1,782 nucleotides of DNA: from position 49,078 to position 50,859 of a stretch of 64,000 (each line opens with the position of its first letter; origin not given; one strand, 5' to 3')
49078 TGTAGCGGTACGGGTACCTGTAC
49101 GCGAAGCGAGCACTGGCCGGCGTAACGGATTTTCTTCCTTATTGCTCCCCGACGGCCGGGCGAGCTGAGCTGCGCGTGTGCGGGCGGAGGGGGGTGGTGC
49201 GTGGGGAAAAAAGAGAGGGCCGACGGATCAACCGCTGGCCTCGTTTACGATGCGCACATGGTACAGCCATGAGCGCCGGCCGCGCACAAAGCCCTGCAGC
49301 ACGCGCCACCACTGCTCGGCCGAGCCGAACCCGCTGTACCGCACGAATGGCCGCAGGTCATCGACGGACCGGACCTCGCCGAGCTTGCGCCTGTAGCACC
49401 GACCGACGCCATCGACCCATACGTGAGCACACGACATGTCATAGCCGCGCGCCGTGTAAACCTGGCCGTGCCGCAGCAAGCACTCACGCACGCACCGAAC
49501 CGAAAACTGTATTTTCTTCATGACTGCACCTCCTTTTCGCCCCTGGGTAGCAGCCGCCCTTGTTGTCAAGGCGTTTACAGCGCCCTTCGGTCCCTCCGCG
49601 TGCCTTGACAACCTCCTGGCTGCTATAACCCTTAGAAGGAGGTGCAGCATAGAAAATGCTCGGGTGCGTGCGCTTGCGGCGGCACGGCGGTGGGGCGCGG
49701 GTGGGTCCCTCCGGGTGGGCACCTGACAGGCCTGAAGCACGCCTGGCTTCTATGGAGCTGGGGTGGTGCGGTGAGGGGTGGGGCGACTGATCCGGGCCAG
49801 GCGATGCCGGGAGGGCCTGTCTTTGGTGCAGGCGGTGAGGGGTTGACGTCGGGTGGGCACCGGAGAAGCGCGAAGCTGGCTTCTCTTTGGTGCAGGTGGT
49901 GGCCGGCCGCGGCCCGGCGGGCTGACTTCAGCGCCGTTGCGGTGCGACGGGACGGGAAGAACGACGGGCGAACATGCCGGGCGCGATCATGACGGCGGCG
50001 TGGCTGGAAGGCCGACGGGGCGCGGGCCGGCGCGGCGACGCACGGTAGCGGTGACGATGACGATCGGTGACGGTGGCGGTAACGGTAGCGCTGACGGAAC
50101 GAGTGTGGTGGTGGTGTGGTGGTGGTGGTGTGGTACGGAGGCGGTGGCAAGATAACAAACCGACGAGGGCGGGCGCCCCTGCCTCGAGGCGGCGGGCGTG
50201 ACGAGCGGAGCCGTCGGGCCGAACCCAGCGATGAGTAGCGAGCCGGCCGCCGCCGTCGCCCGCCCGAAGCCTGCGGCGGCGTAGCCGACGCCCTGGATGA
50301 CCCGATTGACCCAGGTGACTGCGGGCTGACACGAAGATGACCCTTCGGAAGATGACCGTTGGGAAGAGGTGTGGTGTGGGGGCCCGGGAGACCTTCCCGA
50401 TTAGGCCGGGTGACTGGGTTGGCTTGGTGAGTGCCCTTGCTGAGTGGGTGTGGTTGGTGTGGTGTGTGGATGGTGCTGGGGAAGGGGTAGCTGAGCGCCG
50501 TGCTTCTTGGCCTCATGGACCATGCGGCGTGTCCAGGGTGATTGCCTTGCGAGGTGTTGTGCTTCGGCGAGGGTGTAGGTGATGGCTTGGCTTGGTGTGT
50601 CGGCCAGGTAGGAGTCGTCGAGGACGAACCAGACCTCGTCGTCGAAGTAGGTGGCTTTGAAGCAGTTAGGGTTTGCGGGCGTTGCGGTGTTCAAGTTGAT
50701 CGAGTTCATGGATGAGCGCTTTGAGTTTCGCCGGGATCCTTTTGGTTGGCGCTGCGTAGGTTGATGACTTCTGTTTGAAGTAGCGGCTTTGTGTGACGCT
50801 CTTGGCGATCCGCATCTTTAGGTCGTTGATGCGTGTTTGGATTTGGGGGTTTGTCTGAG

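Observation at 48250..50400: About 2 kb of non-coding, extremely GC-rich DNA inside the element with 130-bp direct repeats and a GT microsatellite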

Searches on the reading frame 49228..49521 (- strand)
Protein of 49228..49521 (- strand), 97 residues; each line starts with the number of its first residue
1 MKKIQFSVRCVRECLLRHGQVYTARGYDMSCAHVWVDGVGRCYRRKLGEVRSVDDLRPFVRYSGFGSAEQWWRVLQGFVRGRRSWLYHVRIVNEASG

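Call 14: search_protein_families(library=pfam, proteins=[window:49228-49521:-], max_evalue=0.01)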
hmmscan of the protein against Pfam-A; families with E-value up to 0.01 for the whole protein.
window:49228-49521:- (97 aa): 0 families

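Call 15: search_protein_families(library=phrogs, proteins=[window:49228-49521:-], max_evalue=0.01)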
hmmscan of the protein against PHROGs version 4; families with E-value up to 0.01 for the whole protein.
window:49228-49521:- (97 aa): 0 families

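Call 17: find_related_loci(query=window:49228-49521:-, collection=viral_contigs, flank=10000)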
Query window:49228-49521:- (97 aa) in viral_contigs; peptide patterns used: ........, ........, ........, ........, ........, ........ (x = any residue, [..] = any of these).
13 stretches matched a pattern; 1 encode a relative of the query (tblastn E <= 1e-3); 1 distinct loci.
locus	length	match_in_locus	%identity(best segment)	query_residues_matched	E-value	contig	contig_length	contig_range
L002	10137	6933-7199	64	1-89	4e-38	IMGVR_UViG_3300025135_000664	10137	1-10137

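Call 19: find_homologous_proteins(query=window:49228-49521:-)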
Query window:49228-49521:- (97 aa): 6 proteins with E <= 0.001 among 9 candidates.
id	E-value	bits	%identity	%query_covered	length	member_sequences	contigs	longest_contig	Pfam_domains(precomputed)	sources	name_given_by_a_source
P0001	5.7e-61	221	100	100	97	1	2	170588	-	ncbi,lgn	ncbi:MAG: hypothetical protein ACLFVD_02655 [Dehalococcoidia bacterium]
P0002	6.4e-37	144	73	93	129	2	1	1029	-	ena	-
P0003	6.3e-34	134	65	92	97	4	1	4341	-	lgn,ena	-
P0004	7.9e-33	130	65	92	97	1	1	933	-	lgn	-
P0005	1.6e-32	129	61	98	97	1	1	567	-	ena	-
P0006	2.8e-32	129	60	98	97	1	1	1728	-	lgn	-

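Call 20: find_encoding_contigs(protein=P0003, flank=10000)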
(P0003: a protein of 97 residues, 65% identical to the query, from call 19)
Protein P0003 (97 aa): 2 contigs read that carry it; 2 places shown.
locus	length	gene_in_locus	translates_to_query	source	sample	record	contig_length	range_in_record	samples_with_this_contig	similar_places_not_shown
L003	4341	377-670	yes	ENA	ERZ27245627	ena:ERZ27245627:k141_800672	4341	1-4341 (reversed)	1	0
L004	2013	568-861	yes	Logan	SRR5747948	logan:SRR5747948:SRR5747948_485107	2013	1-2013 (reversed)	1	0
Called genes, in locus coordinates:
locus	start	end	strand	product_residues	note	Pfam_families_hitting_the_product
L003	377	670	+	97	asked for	-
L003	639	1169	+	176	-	-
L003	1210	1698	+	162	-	-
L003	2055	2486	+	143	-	PF10686:YAcAr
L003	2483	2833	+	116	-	-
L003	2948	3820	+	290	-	-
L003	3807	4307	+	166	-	PF04002:RadC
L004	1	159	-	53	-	?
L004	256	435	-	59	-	-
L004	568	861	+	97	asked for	-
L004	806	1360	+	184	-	-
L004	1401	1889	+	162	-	-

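Call 21: find_encoding_contigs(protein=P0006, flank=10000)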
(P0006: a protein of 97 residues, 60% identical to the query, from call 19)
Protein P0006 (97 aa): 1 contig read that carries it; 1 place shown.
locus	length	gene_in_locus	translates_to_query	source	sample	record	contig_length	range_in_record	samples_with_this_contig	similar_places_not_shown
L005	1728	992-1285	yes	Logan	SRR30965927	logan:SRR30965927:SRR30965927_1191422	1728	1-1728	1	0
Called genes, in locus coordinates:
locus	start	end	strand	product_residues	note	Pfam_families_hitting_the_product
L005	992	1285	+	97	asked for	-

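Call 22: find_encoding_contigs(protein=P0002, flank=10000)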
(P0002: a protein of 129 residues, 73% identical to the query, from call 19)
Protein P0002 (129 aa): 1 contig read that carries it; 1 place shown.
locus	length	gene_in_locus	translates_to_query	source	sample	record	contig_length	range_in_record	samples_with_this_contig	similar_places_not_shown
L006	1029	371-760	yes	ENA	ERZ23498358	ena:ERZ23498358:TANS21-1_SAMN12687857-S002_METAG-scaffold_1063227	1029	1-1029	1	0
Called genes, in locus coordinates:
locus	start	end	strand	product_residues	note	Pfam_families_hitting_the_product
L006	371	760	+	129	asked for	-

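Call 26: find_related_loci(query=A1, collection=metagenome_contigs, flank=10000)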
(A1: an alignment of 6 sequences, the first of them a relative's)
Query A1 (97 aa) in metagenome_contigs; peptide patterns used: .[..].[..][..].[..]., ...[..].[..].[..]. (x = any residue, [..] = any of these).
295 stretches matched a pattern; 10 encode a relative of the query (tblastn E <= 1e-3); 10 distinct loci.
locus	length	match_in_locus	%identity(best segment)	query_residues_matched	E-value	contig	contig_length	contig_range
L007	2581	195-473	67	1-93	3e-40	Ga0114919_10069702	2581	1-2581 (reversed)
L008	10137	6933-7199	64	1-89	2e-37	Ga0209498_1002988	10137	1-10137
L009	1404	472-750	56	1-93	2e-35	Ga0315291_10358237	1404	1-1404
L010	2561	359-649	56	1-97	2e-34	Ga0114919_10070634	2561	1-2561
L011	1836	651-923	55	1-91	2e-34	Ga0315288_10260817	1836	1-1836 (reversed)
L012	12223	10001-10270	60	1-89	1e-32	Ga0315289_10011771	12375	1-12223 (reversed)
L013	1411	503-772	63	1-89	7e-33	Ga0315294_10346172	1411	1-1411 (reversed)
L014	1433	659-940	59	1-93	6e-33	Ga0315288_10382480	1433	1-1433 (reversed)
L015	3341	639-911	54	1-91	5e-32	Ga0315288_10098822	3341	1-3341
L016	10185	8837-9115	53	1-93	7e-31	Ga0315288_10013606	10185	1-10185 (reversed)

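Call 27: find_related_loci(query=A1, collection=genome_contigs, flank=10000)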
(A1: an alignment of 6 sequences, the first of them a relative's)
Query A1 (97 aa) in genome_contigs; peptide patterns used: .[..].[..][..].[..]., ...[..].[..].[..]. (x = any residue, [..] = any of these).
157 stretches matched a pattern, but none encodes a relative of the query by tblastn (E <= 1e-3).

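Call 28: find_related_loci(query=A1, collection=viral_contigs, flank=10000)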
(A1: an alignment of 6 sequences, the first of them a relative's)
Query A1 (97 aa) in viral_contigs; peptide patterns used: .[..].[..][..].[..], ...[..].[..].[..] (x = any residue, [..] = any of these).
327 stretches matched a pattern; 2 encode a relative of the query (tblastn E <= 1e-3); 2 distinct loci.
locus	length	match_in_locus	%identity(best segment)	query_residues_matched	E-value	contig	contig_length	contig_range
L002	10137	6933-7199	64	1-89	9e-38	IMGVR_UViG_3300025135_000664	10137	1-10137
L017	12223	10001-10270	60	1-89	5e-33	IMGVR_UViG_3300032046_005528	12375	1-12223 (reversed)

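Call 115: search_solved_structures(query=A1, max_evalue=1)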
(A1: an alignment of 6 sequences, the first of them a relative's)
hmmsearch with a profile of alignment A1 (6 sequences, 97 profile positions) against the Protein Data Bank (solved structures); distinct sequences matched with E-value up to 1: 5.
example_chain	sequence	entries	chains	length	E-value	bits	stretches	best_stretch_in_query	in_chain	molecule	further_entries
8hoh_A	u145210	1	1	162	0.22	15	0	35-72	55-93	Apoptosis regulator Bcl-2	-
6o0l_A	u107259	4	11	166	0.24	14.9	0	35-72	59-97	Apoptosis regulator Bcl-2,Bcl-2-like protein 1,Apoptosis regulator Bcl-2 | Apoptosis regulator Bcl-2 | Apoptosis regulator Bcl-2,Bcl-2-like protein 1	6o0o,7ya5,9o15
6yp4_A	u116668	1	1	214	0.39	14.2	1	40-79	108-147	Adenylate cyclase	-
2o2f_A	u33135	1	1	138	0.76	13.3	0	36-72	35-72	Apoptosis regulator Bcl-2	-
6hdh_A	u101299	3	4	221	0.94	13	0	19-64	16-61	Beta-phosphoglucomutase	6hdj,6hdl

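Call 117: predict_structure(alignment_id=A1)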
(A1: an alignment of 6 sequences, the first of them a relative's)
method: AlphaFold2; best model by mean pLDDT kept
length: 97 residues; sequences in the alignment: 6
mean_pLDDT: 85.1   pTM: 0.75
mean pLDDT of the five models: 85.1, 84.4, 83.6, 82.8, 64.5
residues with pLDDT >= 90: 50; 70-90: 34; 50-70: 10; < 50: 3
segments of 3 or more residues with pLDDT < 50: none
pLDDT, mean of each block of 10 residues (from residue 1): 56 88 87 85 93 96 92 91 93 64
secondary structure, 60 per line:
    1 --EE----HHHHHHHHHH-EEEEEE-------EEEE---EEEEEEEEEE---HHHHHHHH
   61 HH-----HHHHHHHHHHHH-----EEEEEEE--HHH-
elements in order: H9-18 E20-25 E33-36 E40-49 H53-62 H68-79 E85-91

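Call 120: fold_search(model_id=the predicted structure, library=pdb)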
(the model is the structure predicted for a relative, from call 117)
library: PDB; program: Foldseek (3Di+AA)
matches with E <= 10: 58; with E <= 0.001: 0
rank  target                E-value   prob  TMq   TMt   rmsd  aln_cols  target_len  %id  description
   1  9kyf_A                3.8e-01  0.47  0.51  0.49   4.6        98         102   14  Crystal structure of E.coli ac4C amidohydrolase YqfB (released 2025-08-20)
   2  6n0s                  4.1e-01  0.12  0.31  0.20  10.8       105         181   13  N-terminal domain of Staphylothermus marinus McrB (released 2019-11-13)
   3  7rc4                  7.9e-01  0.08  0.26  0.09  10.7        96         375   10  Aeronamide N-methyltransferase, AerE (D141A) (released 2022-03-30)
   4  9kyf_B                1.3e+00  0.23  0.51  0.50   4.6        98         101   14  Crystal structure of E.coli ac4C amidohydrolase YqfB (released 2025-08-20)
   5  9kyh_B                1.4e+00  0.20  0.52  0.49   5.1       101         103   15  Crystal structure of E.coli ac4C amidohydrolase YqfB in complex with ac4C (released 2025-08-20)
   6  9ypo_jj               1.4e+00  0.06  0.24  0.06  11.7       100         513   13  GTPBP1*GCP*Phe-tRNA*ribosome in the open state, Structure IIa (released 2025-12-17)
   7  4p5a_B                1.4e+00  0.01  0.15  0.08  15.9       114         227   16  Crystal structure of a UMP/dUMP methylase PolB from Streptomyces cacaoi bound with 5-Br UMP (released 2015-12-09)
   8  4p5a_D                2.1e+00  0.01  0.15  0.08  15.9       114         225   16  Crystal structure of a UMP/dUMP methylase PolB from Streptomyces cacaoi bound with 5-Br UMP (released 2015-12-09)
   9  4p5b_B                2.5e+00  0.01  0.16  0.08  11.9       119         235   14  Crystal structure of a UMP/dUMP methylase PolB from Streptomyces cacaoi bound with 5-Br dUMP (released 2015-12-09)
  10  4p5a_C                2.5e+00  0.01  0.16  0.09  15.9       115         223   16  Crystal structure of a UMP/dUMP methylase PolB from Streptomyces cacaoi bound with 5-Br UMP (released 2015-12-09)
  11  4p5a_A                2.6e+00  0.01  0.15  0.08  14.8       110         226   18  Crystal structure of a UMP/dUMP methylase PolB from Streptomyces cacaoi bound with 5-Br UMP (released 2015-12-09)
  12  2gq2_A                3.0e+00  0.01  0.18  0.09  15.1       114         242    7  Mycobacterium tuberculosis ThyX-NADP complex (released 2006-06-27)
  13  4p5b_C                3.0e+00  0.01  0.16  0.09  12.3       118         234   12  Crystal structure of a UMP/dUMP methylase PolB from Streptomyces cacaoi bound with 5-Br dUMP (released 2015-12-09)
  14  3ckk                  3.2e+00  0.04  0.28  0.17   6.7        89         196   16  Crystal structure of human methyltransferase-like protein 1 (released 2008-04-01)
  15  3ge9                  3.2e+00  0.01  0.16  0.09  13.8       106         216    7  A Structurally Atypical ThyX from Corynebacterium glutamicum NCHU 87078 Is Not Required for Thymidylate Biosynthesis (released 2010-03-02)
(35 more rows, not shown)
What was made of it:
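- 49228..49521 (-): p97: a real 97-aa gene inside the 'non-coding' segment. The AF2 model has pLDDT 85; the best PDB hit is the E. coli YqfB chain, and it is weak (TM 0.51, E 0.38) (calls 117, 120).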

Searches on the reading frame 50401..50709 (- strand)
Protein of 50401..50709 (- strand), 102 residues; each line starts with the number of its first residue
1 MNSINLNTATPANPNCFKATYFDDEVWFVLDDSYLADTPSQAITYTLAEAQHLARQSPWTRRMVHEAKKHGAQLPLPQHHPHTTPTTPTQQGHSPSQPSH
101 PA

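Call 14: search_protein_families(library=pfam, proteins=[window:50401-50709:-], max_evalue=0.01)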
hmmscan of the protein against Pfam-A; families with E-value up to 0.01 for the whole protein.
window:50401-50709:- (102 aa): 0 families

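Call 15: search_protein_families(library=phrogs, proteins=[window:50401-50709:-], max_evalue=0.01)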
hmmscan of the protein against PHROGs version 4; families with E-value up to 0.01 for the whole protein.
window:50401-50709:- (102 aa): 0 families

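Call 74: find_related_loci(query=window:50401-50709:-, collection=viral_contigs, flank=5000)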
Query window:50401-50709:- (102 aa) in viral_contigs; peptide patterns used: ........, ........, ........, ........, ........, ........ (x = any residue, [..] = any of these).
11 stretches matched a pattern; 2 encode a relative of the query (tblastn E <= 1e-3); 2 distinct loci.
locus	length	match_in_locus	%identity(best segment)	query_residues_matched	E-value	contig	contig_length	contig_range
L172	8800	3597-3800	62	13-80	8e-26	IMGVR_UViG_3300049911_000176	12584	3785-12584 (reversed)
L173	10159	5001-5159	57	17-69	3e-17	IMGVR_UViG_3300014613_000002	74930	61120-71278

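Call 75: find_homologous_proteins(query=window:50401-50709:-)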
Query window:50401-50709:- (102 aa): 6 proteins with E <= 0.001 among 6 candidates.
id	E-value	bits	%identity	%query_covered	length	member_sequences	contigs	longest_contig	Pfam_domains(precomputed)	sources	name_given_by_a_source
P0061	8.4e-64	230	100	100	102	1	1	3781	-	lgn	-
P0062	1.6e-24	104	72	68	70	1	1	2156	-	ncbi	-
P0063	1.7e-22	98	67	68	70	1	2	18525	-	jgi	jgi:hypothetical protein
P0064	6.3e-22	96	68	64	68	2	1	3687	-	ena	-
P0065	8.6e-21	92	68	64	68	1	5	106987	-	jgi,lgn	-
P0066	1.3e-19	88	65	64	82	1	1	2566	-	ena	-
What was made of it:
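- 50401..50709 (-): p102: a small gene bounding the region on the right. Homologs are 68-82 aa, so the last roughly 30 low-complexity residues are a window-specific read-on into region II (call 75).
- p102 reads on into it (call 75).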
